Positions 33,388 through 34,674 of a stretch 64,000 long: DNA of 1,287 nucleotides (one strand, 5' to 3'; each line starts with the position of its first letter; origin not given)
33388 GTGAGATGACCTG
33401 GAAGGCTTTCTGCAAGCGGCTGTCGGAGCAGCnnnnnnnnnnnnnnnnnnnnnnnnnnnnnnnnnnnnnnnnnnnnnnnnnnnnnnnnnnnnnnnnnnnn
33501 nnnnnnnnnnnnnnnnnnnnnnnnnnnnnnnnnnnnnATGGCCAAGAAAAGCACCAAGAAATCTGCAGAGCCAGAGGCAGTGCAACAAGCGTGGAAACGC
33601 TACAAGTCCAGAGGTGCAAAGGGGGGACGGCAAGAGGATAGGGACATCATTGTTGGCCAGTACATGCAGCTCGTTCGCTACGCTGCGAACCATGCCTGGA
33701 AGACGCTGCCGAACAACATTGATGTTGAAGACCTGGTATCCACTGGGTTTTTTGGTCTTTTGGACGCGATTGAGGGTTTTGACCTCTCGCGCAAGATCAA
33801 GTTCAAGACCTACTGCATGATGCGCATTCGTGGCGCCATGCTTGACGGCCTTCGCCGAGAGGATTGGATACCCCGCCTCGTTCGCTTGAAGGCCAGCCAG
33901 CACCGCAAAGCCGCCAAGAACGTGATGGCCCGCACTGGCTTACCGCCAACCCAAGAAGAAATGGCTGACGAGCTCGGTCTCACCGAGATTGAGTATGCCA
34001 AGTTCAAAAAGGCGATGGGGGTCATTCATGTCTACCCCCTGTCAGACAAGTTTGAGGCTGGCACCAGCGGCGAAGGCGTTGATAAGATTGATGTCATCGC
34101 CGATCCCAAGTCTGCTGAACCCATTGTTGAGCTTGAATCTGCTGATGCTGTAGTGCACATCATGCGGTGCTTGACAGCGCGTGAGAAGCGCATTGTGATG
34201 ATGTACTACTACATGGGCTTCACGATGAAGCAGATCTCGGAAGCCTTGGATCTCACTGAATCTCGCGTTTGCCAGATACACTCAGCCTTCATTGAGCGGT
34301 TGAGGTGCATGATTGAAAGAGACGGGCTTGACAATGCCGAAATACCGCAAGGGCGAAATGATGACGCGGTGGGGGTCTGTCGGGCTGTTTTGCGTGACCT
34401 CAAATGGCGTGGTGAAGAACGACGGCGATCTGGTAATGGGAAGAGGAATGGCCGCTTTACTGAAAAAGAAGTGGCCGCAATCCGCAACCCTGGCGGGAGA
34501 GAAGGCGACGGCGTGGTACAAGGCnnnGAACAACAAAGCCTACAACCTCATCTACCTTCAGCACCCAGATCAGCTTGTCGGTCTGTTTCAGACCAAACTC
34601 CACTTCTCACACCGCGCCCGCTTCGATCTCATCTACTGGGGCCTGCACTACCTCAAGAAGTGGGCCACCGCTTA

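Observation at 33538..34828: Phage sigma factor whose 3' end overlaps a macro-domain gene by about 200 nt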

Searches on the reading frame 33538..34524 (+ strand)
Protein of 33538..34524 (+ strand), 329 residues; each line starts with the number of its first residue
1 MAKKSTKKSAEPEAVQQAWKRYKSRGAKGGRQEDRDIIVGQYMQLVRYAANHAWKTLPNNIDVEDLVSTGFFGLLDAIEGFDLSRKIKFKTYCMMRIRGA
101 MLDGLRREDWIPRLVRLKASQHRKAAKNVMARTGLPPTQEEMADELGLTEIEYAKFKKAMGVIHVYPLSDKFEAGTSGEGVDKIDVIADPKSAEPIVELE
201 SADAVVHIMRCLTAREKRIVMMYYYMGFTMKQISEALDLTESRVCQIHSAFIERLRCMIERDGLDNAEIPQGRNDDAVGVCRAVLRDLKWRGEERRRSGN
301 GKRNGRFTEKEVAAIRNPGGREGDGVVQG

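Call 5: search_protein_families(library=pfam, proteins=[window:33538-34524:+], max_evalue=0.1)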
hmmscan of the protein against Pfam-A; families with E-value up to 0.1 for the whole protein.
window:33538-34524:+ (329 aa): 10 families
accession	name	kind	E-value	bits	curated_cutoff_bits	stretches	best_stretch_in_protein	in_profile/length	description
PF04542.20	Sigma70_r2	-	1.1e-15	57.6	24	1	43-110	3-70/71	Sigma-70 region 2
PF04545.22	Sigma70_r4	-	7.9e-14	51.4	24.1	1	209-256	2-49/50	Sigma-70, region 4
PF08281.18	Sigma70_r4_2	-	2.5e-07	30.7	25.7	1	204-244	3-43/54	Sigma-70, region 4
PF13384.12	HTH_23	-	0.00087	19.5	24.6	1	216-251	5-41/50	Homeodomain-like domain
PF04539.22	Sigma70_r3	-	0.00095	19.7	25.3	1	123-156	7-40/78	Sigma-70 region 3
PF00196.25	GerE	-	0.004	17.2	23.5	1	212-244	3-34/57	Bacterial regulatory proteins, luxR family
PF01726.22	LexA_DNA_bind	-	0.0072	16.5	23.7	0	127-149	16-38/65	LexA DNA binding domain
PF13545.12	HTH_Crp_2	-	0.018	15.4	27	0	114-149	7-35/70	Crp-like helix-turn-helix domain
PF23813.1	AdfA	-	0.071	12.9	27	0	214-252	136-174/211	Anti-DarT factor A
PF06056.18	Terminase_5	-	0.085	13.3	20.3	0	220-242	6-28/58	Putative ATPase subunit of terminase (gpP-like)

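Call 6: search_protein_families(library=phrogs, proteins=[window:33538-34524:+], max_evalue=0.01)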
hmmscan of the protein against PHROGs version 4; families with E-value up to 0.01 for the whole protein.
window:33538-34524:+ (329 aa): 5 families
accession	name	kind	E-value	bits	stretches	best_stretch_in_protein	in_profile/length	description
phrog_351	-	transcription regulation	1.6e-37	130.6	1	27-269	497-736/928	RNA polymerase sigma factor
phrog_1740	-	transcription regulation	1.1e-06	28.5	1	197-262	154-219/567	RNA polymerase sigma factor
phrog_36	-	transcription regulation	2.8e-05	24.8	1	204-266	132-194/220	transcriptional regulator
phrog_1190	-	transcription regulation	0.00021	22.1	1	193-246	94-146/167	RNA polymerase sigma factor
phrog_36098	-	transcription regulation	0.00039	21.2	1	43-147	22-131/223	RNA polymerase sigma factor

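Call 8: search_protein_families(library=ncbifam, proteins=[window:33538-34524:+], max_evalue=0.1)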
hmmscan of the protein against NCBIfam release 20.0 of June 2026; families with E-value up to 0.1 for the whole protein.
window:33538-34524:+ (329 aa): 80 families (the best 25 are shown)
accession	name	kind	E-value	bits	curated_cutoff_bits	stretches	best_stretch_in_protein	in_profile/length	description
TIGR02479.1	FliA_WhiG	subfamily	1.7e-62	211.1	189.6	1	39-258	2-222/224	FliA/WhiG family RNA polymerase sigma factor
NF004935.0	PRK06288.1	equivalog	1e-61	208.9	343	1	3-258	7-261/270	RNA polymerase sigma factor WhiG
NF005413.0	PRK06986.1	subfamily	7e-53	179.9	201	1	32-260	12-237/241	RNA polymerase sigma factor FliA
NF005809.0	PRK07670.1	equivalog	2.2e-46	158.5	326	1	15-261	9-252/255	FliA/WhiG family RNA polymerase sigma factor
NF004572.0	PRK05911.1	equivalog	7.3e-33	114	378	1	15-258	9-252/257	RNA polymerase sigma factor sigma-28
NF009091.0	PRK12427.1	equivalog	5.3e-29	101.5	339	1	40-258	22-230/233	FliA/WhiG family RNA polymerase sigma factor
TIGR02980.1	SigBFG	subfamily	2e-26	93.1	234.35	1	32-257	2-224/227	SigB/SigF/SigG family RNA polymerase sigma factor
TIGR02937.1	sigma70-ECF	superfamily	2.6e-25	89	42.9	1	36-256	4-162/165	sigma-70 family RNA polymerase sigma factor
NF004052.0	PRK05572.1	subfamily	1.2e-18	67.6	311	1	16-259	15-250/252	SigF/SigG family RNA polymerase sporulation sigma factor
TIGR02941.1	Sigma_B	equivalog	1.3e-18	67.4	315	1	3-257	3-251/255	RNA polymerase sigma factor SigB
NF005644.0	PRK07408.1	subfamily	3.3e-18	66.3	261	1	33-259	27-253/258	RNA polymerase sigma factor SigF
TIGR02885.1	spore_sigF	equivalog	1.1e-17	64.6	321.45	1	27-256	5-228/231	RNA polymerase sporulation sigma factor SigF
TIGR02393.1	RpoD_Cterm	equivalog_domain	1.2e-17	64.3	354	1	47-261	11-230/238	RNA polymerase sigma factor RpoD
TIGR02394.1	rpoS_proteo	equivalog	4.4e-16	59.2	378.7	1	23-267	36-282/285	RNA polymerase sigma factor RpoS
TIGR02997.1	Sig70-cyanoRpoD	subfamily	1.4e-15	57.3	384.5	1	50-256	88-298/298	RNA polymerase sigma factor, RpoD/SigA family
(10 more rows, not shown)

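Call 11: find_homologous_proteins(query=window:33538-34524:+)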
Query window:33538-34524:+ (329 aa): 2258 proteins with E <= 0.001 among 4635 candidates; the best 120 are listed.
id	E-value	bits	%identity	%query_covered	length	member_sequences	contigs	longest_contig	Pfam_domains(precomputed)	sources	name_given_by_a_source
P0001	7.5e-218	740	100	100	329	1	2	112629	PF04545.23,PF04542.21,PF08281.19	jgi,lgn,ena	jgi:RNA polymerase sigma factor for flagellar operon FliA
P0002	7.2e-68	247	47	78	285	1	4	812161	PF04545.23,PF04542.21,PF08281.19,PF04539.23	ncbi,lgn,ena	ncbi:MAG: FliA/WhiG family RNA polymerase sigma factor [Planctomycetota bacterium]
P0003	4.9e-67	244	48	76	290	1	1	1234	PF04545.23,PF04542.21,PF08281.19,PF04539.23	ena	-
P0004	8.5e-67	243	46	80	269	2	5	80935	PF04545.23,PF04542.21,PF08281.19,PF04539.23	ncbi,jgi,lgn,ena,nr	ncbi:MAG TPA: FliA/WhiG family RNA polymerase sigma factor [Planctomycetes bacterium]|nr:FliA/WhiG f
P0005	1.4e-66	243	47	79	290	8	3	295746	PF04545.23,PF04542.21,PF08281.19,PF04539.23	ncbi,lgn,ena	-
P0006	5.9e-66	241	50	75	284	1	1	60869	PF04545.23,PF04542.21,PF08281.19,PF04539.23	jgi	jgi:RNA polymerase sigma factor for flagellar operon FliA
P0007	6.5e-66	241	46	78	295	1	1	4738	PF04545.23,PF04542.21,PF08281.19,PF04539.23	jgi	jgi:RNA polymerase sigma factor FliA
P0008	8.2e-66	240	48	77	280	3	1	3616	PF04545.23,PF04542.21,PF08281.19,PF04539.23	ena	-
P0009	8.6e-66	240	46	79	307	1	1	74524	PF04545.23,PF04542.21,PF08281.19,PF04539.23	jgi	jgi:RNA polymerase sigma factor FliA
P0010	1.7e-65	239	46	78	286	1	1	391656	PF04545.23,PF04542.21,PF08281.19,PF04539.23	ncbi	ncbi:MAG: FliA/WhiG family RNA polymerase sigma factor [Planctomycetota bacterium]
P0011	5.3e-65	238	47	76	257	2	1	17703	PF04545.23,PF04542.21,PF08281.19,PF04539.23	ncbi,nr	ncbi:MAG: FliA/WhiG family RNA polymerase sigma factor [Planctomycetes bacterium]|nr:FliA/WhiG famil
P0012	6.6e-65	237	46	78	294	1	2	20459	PF04545.23,PF04542.21,PF08281.19,PF04539.23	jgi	jgi:RNA polymerase sigma factor for flagellar operon FliA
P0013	7.0e-65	237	46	78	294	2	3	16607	PF04545.23,PF04542.21,PF08281.19,PF04539.23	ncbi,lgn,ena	-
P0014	9.1e-65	237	47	77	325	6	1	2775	PF04545.23,PF04542.21,PF08281.19,PF04539.23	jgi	jgi:RNA polymerase sigma factor for flagellar operon FliA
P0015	2.2e-64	236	49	75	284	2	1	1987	PF04545.23,PF04542.21,PF08281.19,PF04539.23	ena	-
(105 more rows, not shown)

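Call 15: find_encoding_contigs(protein=P0001, flank=3000, max_places=6)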
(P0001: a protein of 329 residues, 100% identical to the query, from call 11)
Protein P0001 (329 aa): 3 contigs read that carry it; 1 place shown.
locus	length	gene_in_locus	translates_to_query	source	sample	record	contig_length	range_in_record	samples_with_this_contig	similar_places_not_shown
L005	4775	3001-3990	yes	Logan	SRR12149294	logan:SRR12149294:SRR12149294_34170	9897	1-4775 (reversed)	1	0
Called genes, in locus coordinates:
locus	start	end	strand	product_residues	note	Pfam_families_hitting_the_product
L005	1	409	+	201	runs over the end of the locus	-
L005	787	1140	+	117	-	-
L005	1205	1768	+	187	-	PF01145:Band_7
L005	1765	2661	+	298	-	-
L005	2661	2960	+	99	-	-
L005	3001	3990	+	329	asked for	PF04542:Sigma70_r2, PF08281:Sigma70_r4_2 (weak), PF04545:Sigma70_r4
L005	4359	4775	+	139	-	?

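Call 53: predict_structure(alignment_id=A2)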
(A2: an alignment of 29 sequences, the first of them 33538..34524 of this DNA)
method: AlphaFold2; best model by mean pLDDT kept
length: 329 residues; sequences in the alignment: 29
mean_pLDDT: 70.3   pTM: 0.42
mean pLDDT of the five models: 70.3, 69.7, 69.2, 68.8, 68.4
residues with pLDDT >= 90: 103; 70-90: 84; 50-70: 51; < 50: 91
segments of 3 or more residues with pLDDT < 50: 162-192, 194-205, 266-278, 280-282, 291-297, 299-307, 318-329
pLDDT, mean of each block of 10 residues (from residue 1): 55 91 85 94 94 79 90 94 88 92 76 66 91 96 95 83 39 38 34 44 51 82 79 91 89 76 50 41 50 46 45 52 40
secondary structure, 60 per line:
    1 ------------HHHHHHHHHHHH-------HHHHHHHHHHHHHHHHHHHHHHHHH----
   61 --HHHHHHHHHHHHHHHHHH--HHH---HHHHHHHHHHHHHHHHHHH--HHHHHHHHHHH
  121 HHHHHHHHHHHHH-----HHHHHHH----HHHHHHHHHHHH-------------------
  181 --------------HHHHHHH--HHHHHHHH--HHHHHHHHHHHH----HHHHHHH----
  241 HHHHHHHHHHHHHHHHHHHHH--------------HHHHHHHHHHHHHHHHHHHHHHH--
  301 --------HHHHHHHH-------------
elements in order: H13-24 H32-56 H63-80 H89-107 H110-133 H139-145 H150-161 H195-201 H204-211 H214-225 H230-236 H241-261 H276-298 H309-316

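Call 54: find_related_loci(query=window:33538-34524:+, collection=viral_contigs, flank=3000)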
Query window:33538-34524:+ (329 aa) in viral_contigs; peptide patterns used: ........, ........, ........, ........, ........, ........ (x = any residue, [..] = any of these).
15 stretches matched a pattern, but none encodes a relative of the query by tblastn (E <= 1e-3).

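Call 55: find_related_loci(query=A2, collection=viral_contigs, flank=3000)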
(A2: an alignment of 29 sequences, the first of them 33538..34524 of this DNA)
Query A2 (329 aa) in viral_contigs; peptide patterns used: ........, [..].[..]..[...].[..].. (x = any residue, [..] = any of these).
87 stretches matched a pattern; 33 encode a relative of the query (tblastn E <= 1e-3); 33 distinct loci.
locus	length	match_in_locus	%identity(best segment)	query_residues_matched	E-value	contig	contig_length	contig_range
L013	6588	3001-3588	31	61-257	1e-20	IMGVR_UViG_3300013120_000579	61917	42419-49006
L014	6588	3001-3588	31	61-256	3e-17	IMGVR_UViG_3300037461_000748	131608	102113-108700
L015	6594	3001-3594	32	61-257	2e-16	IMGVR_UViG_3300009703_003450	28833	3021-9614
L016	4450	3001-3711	27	32-256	3e-15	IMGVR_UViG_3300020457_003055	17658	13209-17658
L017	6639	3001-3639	28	46-257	7e-15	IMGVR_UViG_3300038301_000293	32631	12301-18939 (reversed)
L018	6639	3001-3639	28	46-257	7e-15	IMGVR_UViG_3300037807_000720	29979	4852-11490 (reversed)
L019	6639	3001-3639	28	46-257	7e-15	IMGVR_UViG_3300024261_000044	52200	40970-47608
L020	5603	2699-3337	28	46-257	7e-15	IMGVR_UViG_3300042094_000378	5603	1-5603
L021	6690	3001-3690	26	25-257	2e-14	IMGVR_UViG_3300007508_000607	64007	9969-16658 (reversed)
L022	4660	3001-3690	26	25-257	2e-14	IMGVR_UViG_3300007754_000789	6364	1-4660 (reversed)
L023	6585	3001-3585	27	46-256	2e-13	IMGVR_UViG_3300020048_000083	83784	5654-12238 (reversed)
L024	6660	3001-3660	25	46-266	3e-13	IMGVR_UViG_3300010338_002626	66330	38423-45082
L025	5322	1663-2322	25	46-266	3e-13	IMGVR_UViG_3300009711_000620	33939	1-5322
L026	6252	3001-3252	36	39-125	7e-13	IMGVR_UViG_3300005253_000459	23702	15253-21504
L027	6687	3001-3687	27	25-256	3e-12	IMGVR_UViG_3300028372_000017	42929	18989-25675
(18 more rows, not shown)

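Call 60: list_cluster_members(proteins=[P0001, P0121, P0122])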
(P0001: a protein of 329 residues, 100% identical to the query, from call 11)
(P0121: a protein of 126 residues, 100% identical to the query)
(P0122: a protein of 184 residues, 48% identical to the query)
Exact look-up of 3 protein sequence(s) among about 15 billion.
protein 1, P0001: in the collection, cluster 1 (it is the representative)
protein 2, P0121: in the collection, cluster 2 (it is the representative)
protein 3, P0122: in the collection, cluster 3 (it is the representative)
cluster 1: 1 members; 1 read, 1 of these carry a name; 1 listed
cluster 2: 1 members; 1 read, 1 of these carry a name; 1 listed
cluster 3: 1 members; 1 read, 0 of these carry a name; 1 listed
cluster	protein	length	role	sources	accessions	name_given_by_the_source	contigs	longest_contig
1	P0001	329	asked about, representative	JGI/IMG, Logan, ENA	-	RNA polymerase sigma factor for flagellar operon FliA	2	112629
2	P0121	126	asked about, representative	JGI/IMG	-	hypothetical protein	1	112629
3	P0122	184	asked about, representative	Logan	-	-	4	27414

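Call 61: search_protein_families(library=padloc, proteins=[window:33538-34524:+], max_evalue=0.01)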
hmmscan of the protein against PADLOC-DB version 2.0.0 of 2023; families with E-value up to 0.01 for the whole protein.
window:33538-34524:+ (329 aa): 1 family
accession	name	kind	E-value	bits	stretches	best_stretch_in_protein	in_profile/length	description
PDLC02203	MzaA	-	2.8e-15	53.6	1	47-257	440-657/683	-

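Call 80: find_encoding_contigs(protein=P0006, flank=6000, max_places=2)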
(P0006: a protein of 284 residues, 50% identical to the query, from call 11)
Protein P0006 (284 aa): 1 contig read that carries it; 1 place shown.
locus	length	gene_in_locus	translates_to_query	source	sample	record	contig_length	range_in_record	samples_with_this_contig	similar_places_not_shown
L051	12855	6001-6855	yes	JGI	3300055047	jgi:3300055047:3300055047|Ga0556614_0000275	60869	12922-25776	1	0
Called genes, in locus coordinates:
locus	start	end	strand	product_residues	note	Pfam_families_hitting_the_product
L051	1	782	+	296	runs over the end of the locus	PF01479:S4, PF00849:PseudoU_synth_2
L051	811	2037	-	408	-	-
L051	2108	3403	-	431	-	PF00263:Secretin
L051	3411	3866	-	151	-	-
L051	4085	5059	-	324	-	PF00072:Response_reg, PF00990:GGDEF, PF17853:GGDEF_2 (weak)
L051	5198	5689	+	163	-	PF18902:DUF5658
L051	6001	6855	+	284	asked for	PF04542:Sigma70_r2, PF04539:Sigma70_r3, PF08281:Sigma70_r4_2 (weak), PF04545:Sigma70_r4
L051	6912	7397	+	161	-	PF04892:VanZ-LLP1 (weak)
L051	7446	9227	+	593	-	-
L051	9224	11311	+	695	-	PF08334:T2SSG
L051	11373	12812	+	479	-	PF00206:Lyase_1, PF10397:ADSL_C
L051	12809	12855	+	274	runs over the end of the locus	-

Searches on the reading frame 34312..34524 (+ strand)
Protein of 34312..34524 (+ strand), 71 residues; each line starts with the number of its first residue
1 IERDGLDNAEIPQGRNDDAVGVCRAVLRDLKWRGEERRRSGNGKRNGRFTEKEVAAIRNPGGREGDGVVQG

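Call 70: search_protein_representatives(protein=window:34312-34524:+)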
Query: 71 residues. Proteins with E-value up to 0.001 (for the whole library): 2; up to 1e-10: 1; up to 1e-30: 1. The best 2 are listed.
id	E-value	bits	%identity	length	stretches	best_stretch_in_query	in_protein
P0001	3.7e-37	141.6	100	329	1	1-71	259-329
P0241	2.7e-10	56.4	41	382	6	6-50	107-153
